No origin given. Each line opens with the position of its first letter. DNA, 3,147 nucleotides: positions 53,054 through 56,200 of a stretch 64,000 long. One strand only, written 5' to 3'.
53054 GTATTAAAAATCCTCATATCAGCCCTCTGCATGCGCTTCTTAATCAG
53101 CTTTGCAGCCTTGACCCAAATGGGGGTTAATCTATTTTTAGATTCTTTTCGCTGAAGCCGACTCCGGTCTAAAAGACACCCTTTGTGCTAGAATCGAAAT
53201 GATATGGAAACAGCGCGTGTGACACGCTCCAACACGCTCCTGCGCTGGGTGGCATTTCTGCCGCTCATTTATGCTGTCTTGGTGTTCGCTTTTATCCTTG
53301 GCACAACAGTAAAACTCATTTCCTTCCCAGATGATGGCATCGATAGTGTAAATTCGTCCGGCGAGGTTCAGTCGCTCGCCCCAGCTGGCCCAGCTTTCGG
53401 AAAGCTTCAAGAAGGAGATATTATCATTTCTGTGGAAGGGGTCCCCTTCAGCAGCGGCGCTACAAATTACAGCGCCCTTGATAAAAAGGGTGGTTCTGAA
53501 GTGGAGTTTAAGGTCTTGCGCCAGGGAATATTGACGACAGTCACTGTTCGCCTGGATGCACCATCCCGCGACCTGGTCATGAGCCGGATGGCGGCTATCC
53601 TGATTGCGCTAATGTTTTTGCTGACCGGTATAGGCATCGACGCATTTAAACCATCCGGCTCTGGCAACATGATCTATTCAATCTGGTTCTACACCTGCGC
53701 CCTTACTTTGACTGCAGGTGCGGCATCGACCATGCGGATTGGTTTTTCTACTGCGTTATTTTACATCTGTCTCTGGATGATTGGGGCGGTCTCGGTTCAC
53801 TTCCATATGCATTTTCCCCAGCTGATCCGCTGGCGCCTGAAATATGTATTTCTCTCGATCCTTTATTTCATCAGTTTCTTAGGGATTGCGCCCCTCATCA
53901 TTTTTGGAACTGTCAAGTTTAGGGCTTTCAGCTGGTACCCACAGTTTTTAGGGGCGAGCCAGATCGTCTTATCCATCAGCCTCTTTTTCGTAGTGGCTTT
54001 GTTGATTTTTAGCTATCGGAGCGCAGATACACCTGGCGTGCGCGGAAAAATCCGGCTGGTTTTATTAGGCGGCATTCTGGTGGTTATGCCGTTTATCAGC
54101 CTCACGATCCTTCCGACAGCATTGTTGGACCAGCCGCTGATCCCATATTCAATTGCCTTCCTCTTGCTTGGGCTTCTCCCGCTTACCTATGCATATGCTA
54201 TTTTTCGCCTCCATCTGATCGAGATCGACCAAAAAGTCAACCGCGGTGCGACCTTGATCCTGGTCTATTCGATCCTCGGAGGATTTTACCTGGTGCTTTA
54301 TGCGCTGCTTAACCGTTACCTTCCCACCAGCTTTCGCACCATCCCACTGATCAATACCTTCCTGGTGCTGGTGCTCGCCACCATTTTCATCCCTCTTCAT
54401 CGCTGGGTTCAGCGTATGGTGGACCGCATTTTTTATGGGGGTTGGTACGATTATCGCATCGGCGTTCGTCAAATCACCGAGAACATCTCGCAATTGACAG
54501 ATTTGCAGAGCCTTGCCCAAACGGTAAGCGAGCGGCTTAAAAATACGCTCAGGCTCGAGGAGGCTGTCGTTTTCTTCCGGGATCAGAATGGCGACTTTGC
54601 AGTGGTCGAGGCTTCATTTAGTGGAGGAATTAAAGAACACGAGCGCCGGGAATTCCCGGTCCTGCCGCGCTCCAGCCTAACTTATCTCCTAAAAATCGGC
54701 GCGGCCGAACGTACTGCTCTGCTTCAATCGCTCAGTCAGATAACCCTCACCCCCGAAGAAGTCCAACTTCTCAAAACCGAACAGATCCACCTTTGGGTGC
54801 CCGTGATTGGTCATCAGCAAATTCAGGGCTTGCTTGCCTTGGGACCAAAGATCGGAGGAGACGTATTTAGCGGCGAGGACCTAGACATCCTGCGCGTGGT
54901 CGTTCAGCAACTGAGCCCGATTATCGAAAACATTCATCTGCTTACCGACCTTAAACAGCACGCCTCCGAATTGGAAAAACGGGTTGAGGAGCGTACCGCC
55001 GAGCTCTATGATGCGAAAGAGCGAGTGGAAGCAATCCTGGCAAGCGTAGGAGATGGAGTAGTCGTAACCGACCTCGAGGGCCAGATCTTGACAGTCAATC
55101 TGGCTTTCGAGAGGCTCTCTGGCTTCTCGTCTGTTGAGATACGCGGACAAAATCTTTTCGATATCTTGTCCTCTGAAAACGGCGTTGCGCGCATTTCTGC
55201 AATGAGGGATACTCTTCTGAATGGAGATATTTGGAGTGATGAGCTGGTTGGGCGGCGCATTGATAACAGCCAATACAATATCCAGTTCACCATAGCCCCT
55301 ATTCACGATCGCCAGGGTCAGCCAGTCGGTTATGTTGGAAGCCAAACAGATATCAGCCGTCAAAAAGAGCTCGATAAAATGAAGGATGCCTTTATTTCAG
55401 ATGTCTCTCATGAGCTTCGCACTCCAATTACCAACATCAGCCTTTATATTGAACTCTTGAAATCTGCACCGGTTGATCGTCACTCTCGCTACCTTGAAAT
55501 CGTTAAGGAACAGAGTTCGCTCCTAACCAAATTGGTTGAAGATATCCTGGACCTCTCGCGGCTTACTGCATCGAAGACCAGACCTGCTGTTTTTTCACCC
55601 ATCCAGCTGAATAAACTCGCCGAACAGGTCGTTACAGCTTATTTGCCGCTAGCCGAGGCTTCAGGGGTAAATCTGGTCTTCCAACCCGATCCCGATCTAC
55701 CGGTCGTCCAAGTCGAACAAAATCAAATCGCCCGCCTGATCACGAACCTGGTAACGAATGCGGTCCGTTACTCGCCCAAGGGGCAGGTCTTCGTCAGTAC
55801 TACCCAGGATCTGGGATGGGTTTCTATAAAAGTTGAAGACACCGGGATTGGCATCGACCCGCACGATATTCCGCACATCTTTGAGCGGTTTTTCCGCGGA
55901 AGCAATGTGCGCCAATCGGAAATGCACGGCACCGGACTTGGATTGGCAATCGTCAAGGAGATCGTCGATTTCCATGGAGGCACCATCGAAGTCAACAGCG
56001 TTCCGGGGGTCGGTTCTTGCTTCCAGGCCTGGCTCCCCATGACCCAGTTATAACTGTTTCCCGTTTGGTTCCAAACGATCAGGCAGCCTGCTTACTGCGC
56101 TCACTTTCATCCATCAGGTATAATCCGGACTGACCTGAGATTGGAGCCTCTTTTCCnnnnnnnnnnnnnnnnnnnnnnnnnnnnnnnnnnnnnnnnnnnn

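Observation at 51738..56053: Candidate ComX/ComQ/ComP-like isoprenylated-peptide signalling module outside its known (Bacillus-type) context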

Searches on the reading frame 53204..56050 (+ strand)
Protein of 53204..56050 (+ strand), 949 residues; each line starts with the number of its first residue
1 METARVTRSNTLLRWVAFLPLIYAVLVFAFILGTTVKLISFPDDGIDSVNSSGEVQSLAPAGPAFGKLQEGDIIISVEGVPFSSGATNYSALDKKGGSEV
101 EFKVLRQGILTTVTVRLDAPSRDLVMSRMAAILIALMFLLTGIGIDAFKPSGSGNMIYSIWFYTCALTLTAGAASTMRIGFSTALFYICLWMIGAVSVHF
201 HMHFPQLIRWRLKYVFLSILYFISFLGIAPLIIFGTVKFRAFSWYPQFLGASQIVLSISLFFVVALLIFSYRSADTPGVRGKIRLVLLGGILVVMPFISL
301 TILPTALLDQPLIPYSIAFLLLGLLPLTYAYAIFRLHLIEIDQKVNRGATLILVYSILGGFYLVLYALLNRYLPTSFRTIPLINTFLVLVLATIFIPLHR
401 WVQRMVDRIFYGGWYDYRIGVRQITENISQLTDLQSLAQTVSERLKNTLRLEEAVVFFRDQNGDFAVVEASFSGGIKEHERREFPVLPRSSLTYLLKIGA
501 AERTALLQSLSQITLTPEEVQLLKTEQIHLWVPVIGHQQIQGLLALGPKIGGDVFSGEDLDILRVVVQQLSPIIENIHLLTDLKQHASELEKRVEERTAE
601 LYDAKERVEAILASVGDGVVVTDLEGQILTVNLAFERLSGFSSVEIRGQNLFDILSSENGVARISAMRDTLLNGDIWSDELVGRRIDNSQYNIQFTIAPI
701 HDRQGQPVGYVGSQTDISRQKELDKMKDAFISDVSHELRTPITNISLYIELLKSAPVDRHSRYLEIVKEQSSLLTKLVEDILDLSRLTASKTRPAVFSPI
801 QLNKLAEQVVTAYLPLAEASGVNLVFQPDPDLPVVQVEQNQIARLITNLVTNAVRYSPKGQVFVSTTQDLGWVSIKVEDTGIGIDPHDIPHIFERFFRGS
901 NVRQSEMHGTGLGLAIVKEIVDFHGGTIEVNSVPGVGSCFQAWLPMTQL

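Call 3: search_protein_families(library=pfam, proteins=[window:53204-56050:+], max_evalue=1)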
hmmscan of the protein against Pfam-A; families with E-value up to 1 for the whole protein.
window:53204-56050:+ (949 aa): 21 families
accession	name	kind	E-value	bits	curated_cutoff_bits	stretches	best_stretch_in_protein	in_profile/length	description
PF02518.31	HATPase_c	-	5.6e-31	107.7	26.4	1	839-947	3-110/111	Histidine kinase-, DNA gyrase B-, and HSP90-like ATPase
PF00512.31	HisKA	-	7.4e-18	64.8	26.9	1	727-789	2-65/66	His Kinase A (phospho-acceptor) domain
PF13426.13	PAS_9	-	5.6e-15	55.9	27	1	617-718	2-102/103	PAS domain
PF00989.32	PAS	-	7.1e-14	52.2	22.6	1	606-717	1-113/113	PAS fold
PF08448.16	PAS_4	-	2.3e-12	47.6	23.1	1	613-721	2-109/110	PAS fold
PF13188.13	PAS_8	-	1.1e-06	28.8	21.8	1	606-655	1-50/65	PAS domain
PF13180.12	PDZ_2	-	2.9e-06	27.9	27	1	46-117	5-80/80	PDZ domain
PF01590.32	GAF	-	1.3e-05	26.1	22.4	1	433-571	1-130/133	GAF domain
PF13581.12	HATPase_c_2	-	7.8e-05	23.1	27.4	1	846-922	40-110/127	Histidine kinase-like ATPase domain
PF08447.18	PAS_3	-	0.00017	22.2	25.6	1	629-712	2-87/89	PAS fold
PF13492.12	GAF_3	-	0.00047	21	27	1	433-576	1-129/129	GAF domain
PF17820.7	PDZ_6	-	0.0012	19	27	1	60-106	7-54/54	PDZ domain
PF00595.29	PDZ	-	0.0019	19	23.2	1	50-86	24-61/81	PDZ domain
PF13185.12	GAF_2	-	0.0075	16.9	28.6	1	432-575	2-136/136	GAF domain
PF14685.13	PDZ_Tricorn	-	0.012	16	25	1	68-108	40-80/88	Tricorn protease PDZ domain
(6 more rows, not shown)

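Call 4: search_protein_families(library=ncbifam, proteins=[window:53204-56050:+], max_evalue=1)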
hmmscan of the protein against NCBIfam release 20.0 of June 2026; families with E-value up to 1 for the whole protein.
window:53204-56050:+ (949 aa): 103 families (the best 25 are shown)
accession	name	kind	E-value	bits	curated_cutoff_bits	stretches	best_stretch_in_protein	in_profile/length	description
NF046044.1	PnpS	equivalog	1.5e-74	251.3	400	1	580-945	29-390/390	two-component system histidine kinase PnpS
NF033092.0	HK_WalK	equivalog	1.7e-66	225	725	1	582-946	234-594/594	cell wall metabolism sensor histidine kinase WalK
TIGR02966.1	phoR_proteo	equivalog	7.2e-66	222.5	334.2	1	604-942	4-331/333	phosphate regulon sensor histidine kinase PhoR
NF008468.0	PRK11360.1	equivalog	2.9e-59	201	646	1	579-947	241-609/616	two-component system sensor histidine kinase AtoS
NF045911.1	TCSHisKinNblS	equivalog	4e-57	193.9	1000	1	578-941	238-615/621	two-component system sensor histidine kinase NblS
NF040691.1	MtrAB_MtrB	equivalog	1.9e-52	178.9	450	1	714-947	258-493/507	MtrAB system histidine kinase MtrB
NF047874.1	MASE3_PAS_HK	subfamily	9.5e-52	176.6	560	1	579-947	234-626/655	MASE3 domain-containing sensor histidine kinase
NF041735.1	hist_kin_RppB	equivalog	2.1e-47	162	400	1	728-945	217-438/438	two-component system sensor histidine kinase RppB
TIGR02956.1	TMAO_torS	equivalog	2.3e-43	148.5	676.5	1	724-948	461-684/967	TMAO reductase system sensor histidine kinase/response regulator TorS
NF008235.0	PRK11006.1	equivalog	8.2e-43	146.8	390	1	589-946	81-423/431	phosphate regulon sensor histidine kinase PhoR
TIGR01386.1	cztS_silS_copS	subfamily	4.3e-42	144.7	292.55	1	728-936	242-448/457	heavy metal sensor histidine kinase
NF033093.1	HK_VicK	exception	7.2e-41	140.3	680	1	580-946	68-435/448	cell wall metabolism sensor histidine kinase VicK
NF033091.0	HK_VanS_ACDEFG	equivalog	5.4e-40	137.3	400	1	716-932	63-281/293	vancomycin resistance histidine kinase VanS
NF008302.0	PRK11091.1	equivalog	2.8e-39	135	838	1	581-945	127-504/779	aerobic respiration two-component sensor histidine kinase ArcB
NF008099.0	PRK10841.1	equivalog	3.4e-39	134.3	920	1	724-947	467-691/949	two-component system sensor histidine kinase RcsC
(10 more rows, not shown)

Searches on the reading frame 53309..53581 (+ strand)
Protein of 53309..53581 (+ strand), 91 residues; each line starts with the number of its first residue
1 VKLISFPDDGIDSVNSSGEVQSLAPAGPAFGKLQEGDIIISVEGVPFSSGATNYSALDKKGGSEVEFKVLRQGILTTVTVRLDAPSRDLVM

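Call 83: search_solved_structures(query=A3, max_evalue=1, show_alignments=2)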
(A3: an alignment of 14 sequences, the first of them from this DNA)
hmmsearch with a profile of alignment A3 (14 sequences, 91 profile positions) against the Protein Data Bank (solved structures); distinct sequences matched with E-value up to 1: 255 (the best 60 are shown).
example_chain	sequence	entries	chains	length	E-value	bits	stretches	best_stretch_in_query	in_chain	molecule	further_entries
22kg_A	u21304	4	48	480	5.1e-12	48.9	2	19-79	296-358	Probable periplasmic serine endoprotease DegP-like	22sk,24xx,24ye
2kjp_A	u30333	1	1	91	1.4e-09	41.1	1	22-84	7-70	Uncharacterized protein ylbL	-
3wkl_A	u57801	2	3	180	8e-09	38.7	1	20-78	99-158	Putative Zinc Metalloprotease AQ_1964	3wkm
10br_A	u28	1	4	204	8.6e-09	38.6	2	18-84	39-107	Periplasmic serine protease DO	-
3otp_A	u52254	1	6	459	3.1e-08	36.8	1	24-89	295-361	Protease do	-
3mh5_A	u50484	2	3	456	3.3e-08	36.7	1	24-89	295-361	Protease do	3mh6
3mh4_A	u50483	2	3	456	3.3e-08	36.7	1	24-89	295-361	Protease do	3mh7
6jjk_A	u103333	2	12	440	3.9e-08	36.4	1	24-89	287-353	Periplasmic serine endoprotease DegP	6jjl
2zle_A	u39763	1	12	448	4.2e-08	36.4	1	24-89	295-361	Protease do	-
1ky9_A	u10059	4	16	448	4.2e-08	36.4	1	24-89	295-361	PROTEASE DO | Periplasmic serine endoprotease DegP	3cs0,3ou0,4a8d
6jjo_A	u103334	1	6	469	4.9e-08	36.1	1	24-89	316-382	Periplasmic serine endoprotease DegP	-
7xft_A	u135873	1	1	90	7.2e-08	35.6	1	21-84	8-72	Putative zinc metalloprotease PA3649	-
7xfu_A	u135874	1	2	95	8.4e-08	35.4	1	21-84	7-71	Putative zinc metalloprotease PA3649,peptide GPAVLA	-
9pno_A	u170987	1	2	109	1.1e-07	35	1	16-88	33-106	Trypsin-like serine protease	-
9zrj_A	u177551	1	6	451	1.1e-07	35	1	18-84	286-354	Periplasmic serine protease DO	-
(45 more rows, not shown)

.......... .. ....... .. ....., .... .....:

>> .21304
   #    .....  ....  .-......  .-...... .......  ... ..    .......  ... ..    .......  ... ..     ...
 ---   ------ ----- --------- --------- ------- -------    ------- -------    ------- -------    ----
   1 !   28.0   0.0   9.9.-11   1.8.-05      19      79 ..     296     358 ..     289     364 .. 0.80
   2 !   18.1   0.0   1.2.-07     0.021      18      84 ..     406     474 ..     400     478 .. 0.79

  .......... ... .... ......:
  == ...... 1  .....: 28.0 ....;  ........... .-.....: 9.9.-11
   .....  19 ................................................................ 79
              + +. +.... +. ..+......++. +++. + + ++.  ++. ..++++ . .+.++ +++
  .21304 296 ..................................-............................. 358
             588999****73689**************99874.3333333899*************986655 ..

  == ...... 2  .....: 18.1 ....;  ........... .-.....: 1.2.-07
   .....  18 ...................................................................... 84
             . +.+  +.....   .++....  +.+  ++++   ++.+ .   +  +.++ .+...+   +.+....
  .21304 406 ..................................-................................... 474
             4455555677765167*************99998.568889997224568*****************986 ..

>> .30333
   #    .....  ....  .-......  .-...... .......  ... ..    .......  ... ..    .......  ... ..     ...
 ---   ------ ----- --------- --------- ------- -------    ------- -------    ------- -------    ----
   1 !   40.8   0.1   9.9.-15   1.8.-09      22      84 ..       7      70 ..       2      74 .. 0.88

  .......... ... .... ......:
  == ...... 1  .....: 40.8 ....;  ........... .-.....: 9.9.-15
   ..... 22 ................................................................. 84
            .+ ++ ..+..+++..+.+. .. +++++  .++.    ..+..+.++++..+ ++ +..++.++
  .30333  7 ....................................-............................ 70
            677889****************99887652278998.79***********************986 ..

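Call 86: predict_structure(protein=window:53309-53581:+)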
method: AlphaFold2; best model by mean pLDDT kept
length: 91 residues; sequences in the alignment: 1
mean_pLDDT: 47.8   pTM: 0.33
mean pLDDT of the five models: 47.8, 40.0, 37.1, 36.9, 35.5
residues with pLDDT >= 90: 0; 70-90: 0; 50-70: 30; < 50: 61
segments of 3 or more residues with pLDDT < 50: 1-10, 14-16, 24-39, 41-57, 83-91
pLDDT, mean of each block of 10 residues (from residue 1): 41 49 45 46 42 46 56 58 47 46
secondary structure, 60 per line:
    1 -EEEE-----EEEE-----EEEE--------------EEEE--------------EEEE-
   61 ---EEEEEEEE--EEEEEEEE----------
elements in order: E2-5 E11-14 E20-23 E38-41 E56-59 E64-71 E74-81
